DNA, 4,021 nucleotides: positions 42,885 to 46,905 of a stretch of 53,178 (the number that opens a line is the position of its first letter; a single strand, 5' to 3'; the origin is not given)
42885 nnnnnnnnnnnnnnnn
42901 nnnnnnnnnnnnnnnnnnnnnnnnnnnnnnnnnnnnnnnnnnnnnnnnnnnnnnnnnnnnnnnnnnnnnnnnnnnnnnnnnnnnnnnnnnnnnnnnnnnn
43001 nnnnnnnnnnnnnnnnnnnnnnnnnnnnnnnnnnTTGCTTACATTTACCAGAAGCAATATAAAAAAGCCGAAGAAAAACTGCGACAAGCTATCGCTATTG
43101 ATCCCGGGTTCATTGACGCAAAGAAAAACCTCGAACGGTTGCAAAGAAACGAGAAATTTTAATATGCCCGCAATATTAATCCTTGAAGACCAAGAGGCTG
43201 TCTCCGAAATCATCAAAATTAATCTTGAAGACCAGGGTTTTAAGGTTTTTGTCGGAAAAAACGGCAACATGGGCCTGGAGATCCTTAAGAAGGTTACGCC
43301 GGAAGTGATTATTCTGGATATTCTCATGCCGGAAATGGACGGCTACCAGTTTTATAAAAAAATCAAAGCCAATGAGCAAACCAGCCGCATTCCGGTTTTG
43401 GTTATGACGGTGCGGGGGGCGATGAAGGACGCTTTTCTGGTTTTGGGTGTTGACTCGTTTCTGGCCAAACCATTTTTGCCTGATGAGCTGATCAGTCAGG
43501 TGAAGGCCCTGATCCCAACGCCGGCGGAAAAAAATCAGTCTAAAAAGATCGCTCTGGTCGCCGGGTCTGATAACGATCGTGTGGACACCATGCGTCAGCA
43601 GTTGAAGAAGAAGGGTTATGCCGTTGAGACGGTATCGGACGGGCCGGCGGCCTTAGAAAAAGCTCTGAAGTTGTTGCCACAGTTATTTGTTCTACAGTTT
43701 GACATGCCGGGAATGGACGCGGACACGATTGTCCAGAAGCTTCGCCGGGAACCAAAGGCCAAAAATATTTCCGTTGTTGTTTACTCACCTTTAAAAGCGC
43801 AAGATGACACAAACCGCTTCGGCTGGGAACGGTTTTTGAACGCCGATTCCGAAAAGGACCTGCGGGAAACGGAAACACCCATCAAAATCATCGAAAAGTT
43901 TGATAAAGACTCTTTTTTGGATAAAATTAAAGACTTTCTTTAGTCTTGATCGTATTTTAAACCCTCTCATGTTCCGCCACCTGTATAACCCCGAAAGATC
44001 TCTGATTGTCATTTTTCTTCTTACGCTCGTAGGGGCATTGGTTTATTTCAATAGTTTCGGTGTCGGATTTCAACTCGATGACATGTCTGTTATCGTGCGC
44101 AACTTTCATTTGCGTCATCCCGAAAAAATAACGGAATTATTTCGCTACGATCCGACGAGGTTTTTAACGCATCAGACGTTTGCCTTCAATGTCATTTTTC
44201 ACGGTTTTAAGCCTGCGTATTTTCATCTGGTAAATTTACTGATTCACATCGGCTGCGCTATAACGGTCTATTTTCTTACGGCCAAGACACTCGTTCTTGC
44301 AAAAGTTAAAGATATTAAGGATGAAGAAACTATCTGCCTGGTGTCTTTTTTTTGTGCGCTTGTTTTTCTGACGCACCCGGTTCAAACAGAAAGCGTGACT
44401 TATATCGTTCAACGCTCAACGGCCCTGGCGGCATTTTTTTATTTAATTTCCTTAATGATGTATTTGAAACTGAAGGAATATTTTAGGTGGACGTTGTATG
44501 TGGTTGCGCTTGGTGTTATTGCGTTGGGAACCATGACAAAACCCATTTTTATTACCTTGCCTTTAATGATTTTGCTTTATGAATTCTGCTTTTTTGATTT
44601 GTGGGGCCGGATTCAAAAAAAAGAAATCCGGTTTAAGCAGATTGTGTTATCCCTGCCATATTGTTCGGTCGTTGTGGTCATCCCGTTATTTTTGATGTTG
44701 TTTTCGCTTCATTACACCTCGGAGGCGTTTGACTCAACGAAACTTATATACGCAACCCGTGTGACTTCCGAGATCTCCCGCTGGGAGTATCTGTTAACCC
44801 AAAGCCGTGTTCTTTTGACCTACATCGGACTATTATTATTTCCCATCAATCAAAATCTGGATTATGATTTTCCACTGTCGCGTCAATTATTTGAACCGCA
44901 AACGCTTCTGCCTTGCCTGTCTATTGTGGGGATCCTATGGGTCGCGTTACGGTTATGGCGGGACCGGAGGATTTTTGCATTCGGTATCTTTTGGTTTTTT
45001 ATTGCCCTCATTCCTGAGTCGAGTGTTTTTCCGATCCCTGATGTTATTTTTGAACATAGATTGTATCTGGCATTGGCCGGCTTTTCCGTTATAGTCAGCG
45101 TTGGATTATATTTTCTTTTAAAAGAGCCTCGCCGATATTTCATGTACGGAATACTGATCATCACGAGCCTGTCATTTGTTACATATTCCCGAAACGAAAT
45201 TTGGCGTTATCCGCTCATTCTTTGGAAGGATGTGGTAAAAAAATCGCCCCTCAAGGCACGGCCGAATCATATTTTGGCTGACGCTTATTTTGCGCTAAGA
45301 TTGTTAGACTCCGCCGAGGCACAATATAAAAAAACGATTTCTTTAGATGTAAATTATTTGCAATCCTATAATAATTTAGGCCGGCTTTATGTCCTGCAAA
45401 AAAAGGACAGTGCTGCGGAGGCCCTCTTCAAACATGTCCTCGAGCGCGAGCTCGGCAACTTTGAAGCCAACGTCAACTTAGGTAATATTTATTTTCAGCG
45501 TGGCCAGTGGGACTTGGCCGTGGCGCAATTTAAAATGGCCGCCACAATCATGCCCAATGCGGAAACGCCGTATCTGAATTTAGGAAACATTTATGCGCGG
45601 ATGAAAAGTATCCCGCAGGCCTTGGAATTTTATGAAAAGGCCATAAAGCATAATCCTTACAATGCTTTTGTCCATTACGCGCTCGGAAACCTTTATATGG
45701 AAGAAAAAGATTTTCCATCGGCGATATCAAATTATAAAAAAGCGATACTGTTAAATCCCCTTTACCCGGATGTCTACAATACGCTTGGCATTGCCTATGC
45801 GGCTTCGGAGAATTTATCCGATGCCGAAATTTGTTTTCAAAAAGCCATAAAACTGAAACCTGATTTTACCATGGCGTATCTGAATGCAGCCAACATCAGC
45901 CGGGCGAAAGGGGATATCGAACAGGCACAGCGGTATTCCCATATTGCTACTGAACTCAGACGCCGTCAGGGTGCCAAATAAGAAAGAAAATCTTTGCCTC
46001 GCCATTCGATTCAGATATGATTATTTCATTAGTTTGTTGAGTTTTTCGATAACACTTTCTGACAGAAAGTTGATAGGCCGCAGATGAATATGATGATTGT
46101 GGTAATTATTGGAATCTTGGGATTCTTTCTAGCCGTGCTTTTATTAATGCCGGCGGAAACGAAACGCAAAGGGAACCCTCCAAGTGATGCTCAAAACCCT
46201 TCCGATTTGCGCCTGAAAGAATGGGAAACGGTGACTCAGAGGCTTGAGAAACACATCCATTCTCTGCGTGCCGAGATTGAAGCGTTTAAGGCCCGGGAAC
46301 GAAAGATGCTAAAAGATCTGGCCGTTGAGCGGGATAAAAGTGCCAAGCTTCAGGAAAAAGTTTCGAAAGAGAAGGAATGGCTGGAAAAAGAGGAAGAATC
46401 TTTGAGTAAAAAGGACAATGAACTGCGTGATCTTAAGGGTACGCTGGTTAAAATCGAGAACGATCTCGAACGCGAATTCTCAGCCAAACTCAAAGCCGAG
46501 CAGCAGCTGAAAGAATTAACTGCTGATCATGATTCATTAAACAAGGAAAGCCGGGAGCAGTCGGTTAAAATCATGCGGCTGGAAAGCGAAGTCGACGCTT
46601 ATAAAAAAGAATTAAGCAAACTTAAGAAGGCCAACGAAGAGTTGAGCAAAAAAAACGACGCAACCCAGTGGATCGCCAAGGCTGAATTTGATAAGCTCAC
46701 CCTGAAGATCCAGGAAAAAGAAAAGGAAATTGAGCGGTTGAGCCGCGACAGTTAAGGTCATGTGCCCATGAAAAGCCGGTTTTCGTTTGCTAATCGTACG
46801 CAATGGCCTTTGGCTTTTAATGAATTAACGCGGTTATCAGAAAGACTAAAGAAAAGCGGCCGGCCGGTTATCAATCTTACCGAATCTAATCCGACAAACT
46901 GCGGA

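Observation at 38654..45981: A complete phosphorelay interleaved gene by gene with two TMTC-like GT-C/TPR glycosyltransferases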

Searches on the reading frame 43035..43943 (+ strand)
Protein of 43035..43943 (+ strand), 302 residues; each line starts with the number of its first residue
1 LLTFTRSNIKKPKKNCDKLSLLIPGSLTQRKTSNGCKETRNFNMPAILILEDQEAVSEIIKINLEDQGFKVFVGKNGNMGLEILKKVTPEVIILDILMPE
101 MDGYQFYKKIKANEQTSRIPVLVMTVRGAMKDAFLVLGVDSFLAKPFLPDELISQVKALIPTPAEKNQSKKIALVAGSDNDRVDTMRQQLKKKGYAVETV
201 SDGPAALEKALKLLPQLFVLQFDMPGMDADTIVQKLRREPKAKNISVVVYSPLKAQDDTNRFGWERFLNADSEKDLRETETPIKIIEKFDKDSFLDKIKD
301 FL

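Call 4: search_protein_families(library=pfam, proteins=[window:43035-43943:+], max_evalue=0.01)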
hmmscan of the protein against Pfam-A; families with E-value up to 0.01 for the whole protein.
window:43035-43943:+ (302 aa): 2 families
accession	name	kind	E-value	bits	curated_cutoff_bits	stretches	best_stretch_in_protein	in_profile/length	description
PF00072.30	Response_reg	-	2.5e-33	115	30.2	2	47-156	1-110/111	Response regulator receiver domain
PF23198.2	PDE8A_N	-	2.1e-06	28.1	29.6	0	43-130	9-96/147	PDE8A-like, N-terminal domain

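Call 9: search_protein_families(library=ncbifam, proteins=[window:43164-43943:+], max_evalue=0.1)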
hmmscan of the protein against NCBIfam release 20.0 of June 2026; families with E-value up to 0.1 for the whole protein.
window:43164-43943:+ (259 aa): 94 families (the best 25 are shown)
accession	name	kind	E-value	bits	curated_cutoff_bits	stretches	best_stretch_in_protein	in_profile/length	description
TIGR02154.1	PhoB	equivalog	1.4e-32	112.9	296.2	2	3-130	4-133/226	phosphate regulon transcriptional regulator PhoB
NF007135.0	PRK09581.1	equivalog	1.2e-30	106.8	474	2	3-117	4-120/457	PleD family two-component system response regulator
NF045944.1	ResRegRpaBCyano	equivalog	1.4e-30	106.4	330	2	5-149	1-147/229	response regulator transcription factor RpaB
NF040689.1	MtrAB_MtrA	equivalog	1.8e-29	102.7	300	2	4-129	1-124/219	MtrAB system response regulator MtrA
NF053854.1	RespRegPhoBBctds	equivalog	2.3e-29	102.4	270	2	4-125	1-123/225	two-component system response regulator PhoB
NF045717.1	DVU0259_DivK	exception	2.4e-29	101.9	160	2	4-117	5-116/117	DVU0259 family response regulator domain-containing protein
NF040534.1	resp_reg_YycF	equivalog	6.3e-28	97.6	340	2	4-123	3-121/231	response regulator YycF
TIGR01387.1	cztR_silR_copR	subfamily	8.1e-28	97.5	279.2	2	4-126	1-123/218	heavy metal response regulator transcription factor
NF041733.1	resp_reg_CseB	equivalog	4.1e-27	95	350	2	3-128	2-126/228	two-component system response regulator CseB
NF033120.0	vanR_FM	exception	4.6e-27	95.2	460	2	3-127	5-128/231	vancomycin resistance response regulator transcription factor, VanR-F/VanR-M family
NF008296.0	PRK11083.1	equivalog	3.7e-24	85.4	273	2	2-124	4-125/228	two-component system response regulator CreB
NF008567.0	PRK11517.1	equivalog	8.8e-24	84.1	353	2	4-120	3-118/223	response regulator transcription factor HprR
NF007005.1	PRK09468.1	equivalog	9.4e-24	84.1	331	2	4-118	6-120/237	osmolarity response regulator transcription factor OmpR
NF033117.2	vanR_ACDEGLN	exception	3e-23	82.6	350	1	4-125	1-121/226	VanR-ABDEGLN family response regulator transcription factor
NF012023.0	PRK15479.1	equivalog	6.1e-23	81.5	337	2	4-122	3-121/224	transcriptional regulator TctD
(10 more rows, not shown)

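Call 50: find_related_loci(query=window:43164-43943:+, collection=metagenome_contigs, flank=8000)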
Query window:43164-43943:+ (259 aa) in metagenome_contigs; peptide patterns used: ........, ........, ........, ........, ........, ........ (x = any residue, [..] = any of these).
600 stretches matched a pattern (row limit reached: there are more); 553 encode a relative of the query (tblastn E <= 1e-3); the best 80 are kept; 80 distinct loci.
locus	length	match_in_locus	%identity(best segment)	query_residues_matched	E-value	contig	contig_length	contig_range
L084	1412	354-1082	29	4-210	8e-25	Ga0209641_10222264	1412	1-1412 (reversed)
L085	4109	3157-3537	38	2-127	3e-24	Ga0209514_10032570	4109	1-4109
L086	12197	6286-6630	41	4-117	4e-24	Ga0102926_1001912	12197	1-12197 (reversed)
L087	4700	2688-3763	28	2-248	1e-23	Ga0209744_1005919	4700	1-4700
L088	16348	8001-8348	39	1-117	3e-23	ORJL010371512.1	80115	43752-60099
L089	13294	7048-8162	28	1-219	1e-22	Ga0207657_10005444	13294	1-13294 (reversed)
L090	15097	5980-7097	28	4-214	4e-22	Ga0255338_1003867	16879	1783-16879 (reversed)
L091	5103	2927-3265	37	4-222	7e-22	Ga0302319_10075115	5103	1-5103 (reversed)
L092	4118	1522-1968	32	3-147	1e-21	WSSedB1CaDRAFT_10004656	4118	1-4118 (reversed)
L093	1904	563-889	40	2-109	1e-21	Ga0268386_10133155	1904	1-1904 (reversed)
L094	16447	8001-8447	34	4-147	2e-21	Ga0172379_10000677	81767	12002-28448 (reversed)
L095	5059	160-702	33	4-174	1e-21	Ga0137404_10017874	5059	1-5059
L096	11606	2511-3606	27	1-259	3e-21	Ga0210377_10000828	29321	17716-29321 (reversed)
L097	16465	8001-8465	31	1-159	3e-21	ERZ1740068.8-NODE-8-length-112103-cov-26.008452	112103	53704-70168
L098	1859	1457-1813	35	4-222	2e-21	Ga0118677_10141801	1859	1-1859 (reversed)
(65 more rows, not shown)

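Call 51: find_homologous_proteins(query=window:43164-43943:+, max_evalue=1e-20)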
Query window:43164-43943:+ (259 aa): 100 proteins with E <= 1e-20 among 1690 candidates.
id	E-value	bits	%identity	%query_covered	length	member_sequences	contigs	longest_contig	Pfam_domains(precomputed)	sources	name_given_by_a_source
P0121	7.1e-161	551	100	100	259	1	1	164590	PF23198.2,PF00072.31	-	-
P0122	6.0e-103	362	63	100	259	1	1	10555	PF00072.31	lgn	-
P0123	3.6e-96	339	89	69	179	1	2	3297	PF00072.31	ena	-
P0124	7.1e-85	302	55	100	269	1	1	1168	PF00072.31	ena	-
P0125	2.3e-84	301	56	99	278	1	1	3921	PF00072.31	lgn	-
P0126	6.1e-84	299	56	99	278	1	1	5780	PF00072.31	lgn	-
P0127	2.4e-81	291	54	100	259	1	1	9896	PF00072.31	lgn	-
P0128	1.3e-76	275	50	100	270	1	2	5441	PF00072.31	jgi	-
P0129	2.4e-76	274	53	99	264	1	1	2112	PF00072.31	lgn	-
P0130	4.6e-76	274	51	100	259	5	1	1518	PF00072.31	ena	-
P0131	1.3e-66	243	48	100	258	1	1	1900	PF00072.31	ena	-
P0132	4.5e-43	166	32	83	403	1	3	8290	PF00072.31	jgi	jgi:DNA-binding response OmpR family regulator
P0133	2.0e-40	157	32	90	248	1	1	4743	PF00072.31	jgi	-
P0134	2.9e-40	156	32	90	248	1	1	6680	PF00072.31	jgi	-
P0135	3.0e-40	156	32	90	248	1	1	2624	PF00072.31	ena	-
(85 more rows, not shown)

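Call 52: find_encoding_contigs(protein=P0127, flank=8000, max_places=2)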
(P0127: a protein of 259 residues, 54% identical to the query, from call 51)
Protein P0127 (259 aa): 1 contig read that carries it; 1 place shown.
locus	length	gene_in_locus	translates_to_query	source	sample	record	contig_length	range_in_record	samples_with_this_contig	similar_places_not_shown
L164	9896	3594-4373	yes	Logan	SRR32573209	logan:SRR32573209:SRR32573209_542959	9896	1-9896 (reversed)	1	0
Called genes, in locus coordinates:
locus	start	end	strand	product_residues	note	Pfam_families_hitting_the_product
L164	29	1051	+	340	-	-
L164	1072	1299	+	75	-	-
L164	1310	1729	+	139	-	PF07027:DUF1318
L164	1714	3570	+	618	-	PF13414:TPR_11 (faint), PF13424:TPR_12 (faint), PF13431:TPR_17 (faint), PF00515:TPR_1 (faint), PF07719:TPR_2 (faint), PF13181:TPR_8 (faint), PF13432:TPR_16 (faint), PF14559:TPR_19 (weak)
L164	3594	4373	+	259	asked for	PF00072:Response_reg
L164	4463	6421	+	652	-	PF13431:TPR_17 (faint), PF23914:TPR_CcmH_CycH (faint), PF00515:TPR_1 (faint), PF07719:TPR_2 (faint), PF13414:TPR_11, PF13432:TPR_16 (weak), PF13424:TPR_12 (weak), PF13414:TPR_11 (weak), +6 more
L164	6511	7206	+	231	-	-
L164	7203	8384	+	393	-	PF00155:Aminotran_1_2, PF01212:Beta_elim_lyase (weak)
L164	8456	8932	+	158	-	PF00383:dCMP_cyt_deam_1, PF14437:MafB19-deam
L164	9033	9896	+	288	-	?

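Call 53: find_encoding_contigs(protein=P0126, flank=6000, max_places=2)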
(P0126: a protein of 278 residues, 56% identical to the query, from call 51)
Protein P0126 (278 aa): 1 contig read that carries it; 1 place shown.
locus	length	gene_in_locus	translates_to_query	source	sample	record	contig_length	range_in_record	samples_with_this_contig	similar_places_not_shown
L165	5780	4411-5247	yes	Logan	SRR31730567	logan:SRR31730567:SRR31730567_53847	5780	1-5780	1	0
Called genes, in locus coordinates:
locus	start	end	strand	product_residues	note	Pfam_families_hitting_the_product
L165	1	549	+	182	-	?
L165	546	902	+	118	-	PF01627:Hpt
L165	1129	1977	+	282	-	-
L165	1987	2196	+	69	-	-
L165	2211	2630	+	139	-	PF07027:DUF1318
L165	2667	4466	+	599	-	PF07719:TPR_2 (faint), PF13181:TPR_8 (faint), PF13374:TPR_10 (faint), PF13424:TPR_12 (faint), PF13428:TPR_14 (faint), PF13431:TPR_17 (faint), PF13432:TPR_16 (faint), PF00515:TPR_1 (weak), +2 more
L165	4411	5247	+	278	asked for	PF00072:Response_reg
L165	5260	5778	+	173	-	?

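Call 54: find_encoding_contigs(protein=P0128, flank=6000, max_places=2)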
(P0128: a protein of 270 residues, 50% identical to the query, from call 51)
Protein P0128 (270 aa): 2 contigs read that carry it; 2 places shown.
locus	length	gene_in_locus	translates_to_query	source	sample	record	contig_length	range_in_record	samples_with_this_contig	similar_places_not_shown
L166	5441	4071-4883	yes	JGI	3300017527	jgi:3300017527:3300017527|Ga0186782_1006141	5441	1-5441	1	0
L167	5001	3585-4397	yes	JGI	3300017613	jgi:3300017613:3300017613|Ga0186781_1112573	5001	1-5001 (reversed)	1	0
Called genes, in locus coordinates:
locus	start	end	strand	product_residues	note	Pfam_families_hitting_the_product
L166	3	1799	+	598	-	?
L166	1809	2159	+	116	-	PF01627:Hpt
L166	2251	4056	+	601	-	PF02366:PMT (weak), PF21033:RMD1-3 (faint), PF13431:TPR_17 (faint), PF13432:TPR_16 (faint), PF14559:TPR_19 (faint), PF00515:TPR_1 (faint), PF07719:TPR_2 (faint), PF13424:TPR_12 (weak), +5 more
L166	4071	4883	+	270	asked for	PF00072:Response_reg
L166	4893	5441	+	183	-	?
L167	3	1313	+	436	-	?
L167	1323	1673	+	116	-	PF01627:Hpt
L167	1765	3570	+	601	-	PF02366:PMT (weak), PF21033:RMD1-3 (faint), PF13431:TPR_17 (faint), PF13432:TPR_16 (faint), PF14559:TPR_19 (faint), PF00515:TPR_1 (faint), PF07719:TPR_2 (faint), PF13424:TPR_12 (weak), +5 more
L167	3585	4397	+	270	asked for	PF00072:Response_reg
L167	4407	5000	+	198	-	?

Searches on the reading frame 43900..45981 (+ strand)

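Call 4: search_protein_families(library=pfam, proteins=[window:43900-45981:+], max_evalue=0.01)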
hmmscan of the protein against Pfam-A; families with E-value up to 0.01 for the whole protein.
window:43900-45981:+ (693 aa): 18 families
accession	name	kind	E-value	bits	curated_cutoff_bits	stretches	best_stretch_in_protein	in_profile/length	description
PF00515.34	TPR_1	-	5.6e-33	111.8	27.8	4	558-588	4-34/34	Tetratricopeptide repeat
PF07719.23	TPR_2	-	1.2e-32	109.7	27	4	623-655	1-33/34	Tetratricopeptide repeat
PF13414.12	TPR_11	-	8.4e-28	96.2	26.8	3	528-568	1-41/42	TPR repeat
PF13181.12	TPR_8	-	2.3e-25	87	25.7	3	624-655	2-33/34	Tetratricopeptide repeat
PF13424.12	TPR_12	-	3e-24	85.4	30.1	4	523-583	5-73/77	Tetratricopeptide repeat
PF13431.12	TPR_17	-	6.1e-23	79.6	24.4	3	577-608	1-32/34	Tetratricopeptide repeat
PF14559.12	TPR_19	-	9e-18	64.8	25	3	600-655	2-57/68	Tetratricopeptide repeat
PF13432.12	TPR_16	-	8.4e-17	61.7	32.7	2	593-655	1-63/65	Tetratricopeptide repeat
PF13374.12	TPR_10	-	3.9e-16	58.9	27.5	1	487-516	2-31/42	Tetratricopeptide repeat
PF13428.12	TPR_14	-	4.2e-15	55.2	23.5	1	558-598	4-44/44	Tetratricopeptide repeat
PF13176.12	TPR_7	-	2.1e-12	46.5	27.9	0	490-515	2-27/36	Tetratricopeptide repeat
PF13371.12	TPR_9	-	9.1e-11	42.1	35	2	595-655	1-61/73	Tetratricopeptide repeat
PF23914.1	TPR_CcmH_CycH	-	9.8e-09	35.7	42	2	458-555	55-155/158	Cytochrome c-type biogenesis protein H TPR domain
PF13174.12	TPR_6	-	7.9e-06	26.6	26.3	0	558-586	3-31/33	Tetratricopeptide repeat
PF25063.1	ARM_TT21_C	-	8.7e-06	26.2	35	1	555-656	95-197/209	Tetratricopeptide repeat protein 21 C-terminal ARM domain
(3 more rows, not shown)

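Call 9: search_protein_families(library=ncbifam, proteins=[window:43969-45981:+], max_evalue=0.1)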
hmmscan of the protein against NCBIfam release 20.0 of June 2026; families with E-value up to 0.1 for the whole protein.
window:43969-45981:+ (670 aa): 33 families (the best 25 are shown)
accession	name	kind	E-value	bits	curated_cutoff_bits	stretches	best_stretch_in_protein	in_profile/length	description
TIGR02917.1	PEP_TPR_lipo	equivalog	1.6e-27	95.8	312.2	1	600-659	465-525/899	XrtA/PEP-CTERM system TPR-repeat protein PrsT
TIGR02521.1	type_IV_pilW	equivalog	2.6e-24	86.1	154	2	499-655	32-190/234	type IV pilus biogenesis/stability protein PilW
NF040959.1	MamA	equivalog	8e-23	80.9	200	2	534-663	73-202/204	magnetosome protein MamA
NF033762.1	social_mot_Tgl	equivalog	3.3e-18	66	225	2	441-552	77-190/252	social motility TPR repeat lipoprotein Tgl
NF033758.1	gliding_GltE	equivalog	4.2e-16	58.9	225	2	447-560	239-353/411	adventurous gliding motility TPR repeat lipoprotein GltE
NF033920.0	C39_PA2778_fam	equivalog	2.3e-14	53.5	150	4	549-631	173-255/255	PA2778 family cysteine peptidase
TIGR02552.1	LcrH_SycD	equivalog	3.3e-12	46.3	104.8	2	450-561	4-115/136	SycD/LcrH family type III secretion system chaperone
TIGR00990.1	3a0801s09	subfamily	4.2e-12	45.5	757.25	1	448-668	349-576/615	mitochondrial import receptor subunit TOM70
TIGR00540.1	TPR_hemY_coli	hypoth_equivalog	1.8e-11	43.5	142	3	550-597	310-357/385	heme biosynthesis-associated TPR protein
NF047507.1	TPR_BatC_Lepto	exception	1.4e-10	41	175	1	505-564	65-128/214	TPR repeat-containing protein BatC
NF008757.0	PRK11788.1-5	equivalog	2.7e-10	39.9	363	2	483-665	126-311/388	lipopolysaccharide assembly protein LapB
NF008391.2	PRK11189.1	equivalog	6.4e-10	39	250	1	569-641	68-140/297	lipoprotein NlpI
NF047371.1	FlcA_CTERM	equivalog_domain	2.4e-08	32.9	300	2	448-560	422-535/646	periplasmic flagellar collar protein FlcA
NF008756.0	PRK11788.1-4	equivalog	6.2e-08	32.1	474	2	544-656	192-304/389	lipopolysaccharide assembly protein LapB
NF052312.1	T9SS_PorW_SprE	equivalog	8.2e-08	31.4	250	2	470-597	222-360/716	type IX secretion system periplasmic lipoprotein PorW/SprE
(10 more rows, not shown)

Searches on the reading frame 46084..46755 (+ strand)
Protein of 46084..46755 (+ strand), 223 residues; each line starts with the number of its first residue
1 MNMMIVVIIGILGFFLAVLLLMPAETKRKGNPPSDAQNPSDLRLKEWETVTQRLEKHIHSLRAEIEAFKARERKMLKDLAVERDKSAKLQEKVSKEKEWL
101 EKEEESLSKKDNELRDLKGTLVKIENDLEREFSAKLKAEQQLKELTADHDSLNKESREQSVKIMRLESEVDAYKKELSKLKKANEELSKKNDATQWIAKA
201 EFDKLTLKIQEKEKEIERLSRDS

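Call 4: search_protein_families(library=pfam, proteins=[window:46084-46755:+], max_evalue=0.01)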
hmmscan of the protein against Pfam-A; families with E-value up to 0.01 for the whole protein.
window:46084-46755:+ (223 aa): 1 family
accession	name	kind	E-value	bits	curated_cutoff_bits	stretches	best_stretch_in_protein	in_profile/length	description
PF08614.16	ATG16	-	0.00062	20.4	33.7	1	75-222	27-180/200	Autophagy protein 16 (ATG16)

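Call 9: search_protein_families(library=ncbifam, proteins=[window:46084-46755:+], max_evalue=0.1)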
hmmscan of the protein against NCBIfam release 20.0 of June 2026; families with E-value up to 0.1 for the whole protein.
window:46084-46755:+ (223 aa): 12 families
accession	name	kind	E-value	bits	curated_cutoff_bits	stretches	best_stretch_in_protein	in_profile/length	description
TIGR02168.1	SMC_prok_B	equivalog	4.4e-06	24.7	567.35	1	43-220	275-455/1181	chromosome segregation protein SMC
TIGR02169.1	SMC_prok_A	equivalog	0.00099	16.9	729.4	1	44-217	325-494/1165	chromosome segregation protein SMC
NF045487.1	ASRP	equivalog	0.0011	17.6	300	1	97-220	312-435/593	archaea-specific SMC-related protein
NF041034.1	Rad50_Sulf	equivalog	0.0011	16.9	1000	1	41-220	446-621/872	DNA double-strand break repair ATPase Rad50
NF033885.1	conj_TraP_IncI1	equivalog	0.0045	16.7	135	1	17-127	27-143/217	conjugal transfer protein TraP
TIGR04523.1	Mplasa_alph_rch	subfamily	0.017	13.1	270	1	49-221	454-617/745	helix-rich protein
TIGR02598.1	TIGR02598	subfamily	0.032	14.4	51.4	1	96-175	54-133/151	Verru_Chthon cassette protein B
TIGR02559.1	HrpB7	equivalog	0.045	14.1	134.4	0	64-186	9-139/158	type III secretion protein HrpB7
NF002572.0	PRK02224.1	equivalog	0.077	11.2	1087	1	46-219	224-389/888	DNA double-strand break repair ATPase Rad50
NF047516.1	LA_3659_fam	equivalog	0.089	12.4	36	0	56-218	29-189/221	LA_3659 family protein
NF047514.1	SpiroCoCo_N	equivalog_domain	0.089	12.4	75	0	56-218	29-189/221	SpiroCoCo family coiled-coil protein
NF043073.1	MMSYN1_0195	equivalog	0.09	10.9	1250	0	42-220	367-543/1021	spermidine/putrescine ABC transporter permease/substrate-binding protein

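Call 68: search_protein_families(library=pfam, proteins=[window:46084-46755:+], max_evalue=0.1)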
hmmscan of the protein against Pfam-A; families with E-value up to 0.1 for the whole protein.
window:46084-46755:+ (223 aa): 6 families
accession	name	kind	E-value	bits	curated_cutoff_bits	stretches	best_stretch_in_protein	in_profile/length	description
PF08614.16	ATG16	-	0.00062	20.4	33.7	1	75-222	27-180/200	Autophagy protein 16 (ATG16)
PF08826.15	DMPK_coil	-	0.021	15.4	22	1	37-71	27-61/61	DMPK coiled coil domain like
PF05557.18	MAD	-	0.042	12.7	30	1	49-221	13-177/661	Mitotic checkpoint protein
PF05377.16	FlaC_arch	-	0.071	14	27.8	1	162-192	1-31/55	Flagella accessory protein C (FlaC)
PF11559.13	ADIP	-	0.073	13.6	34.3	0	50-119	74-147/151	Afadin- and alpha -actinin-Binding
PF16331.10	TolA_bind_tri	-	0.085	13.4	30.1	0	161-194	18-51/76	TolA binding protein trimerisation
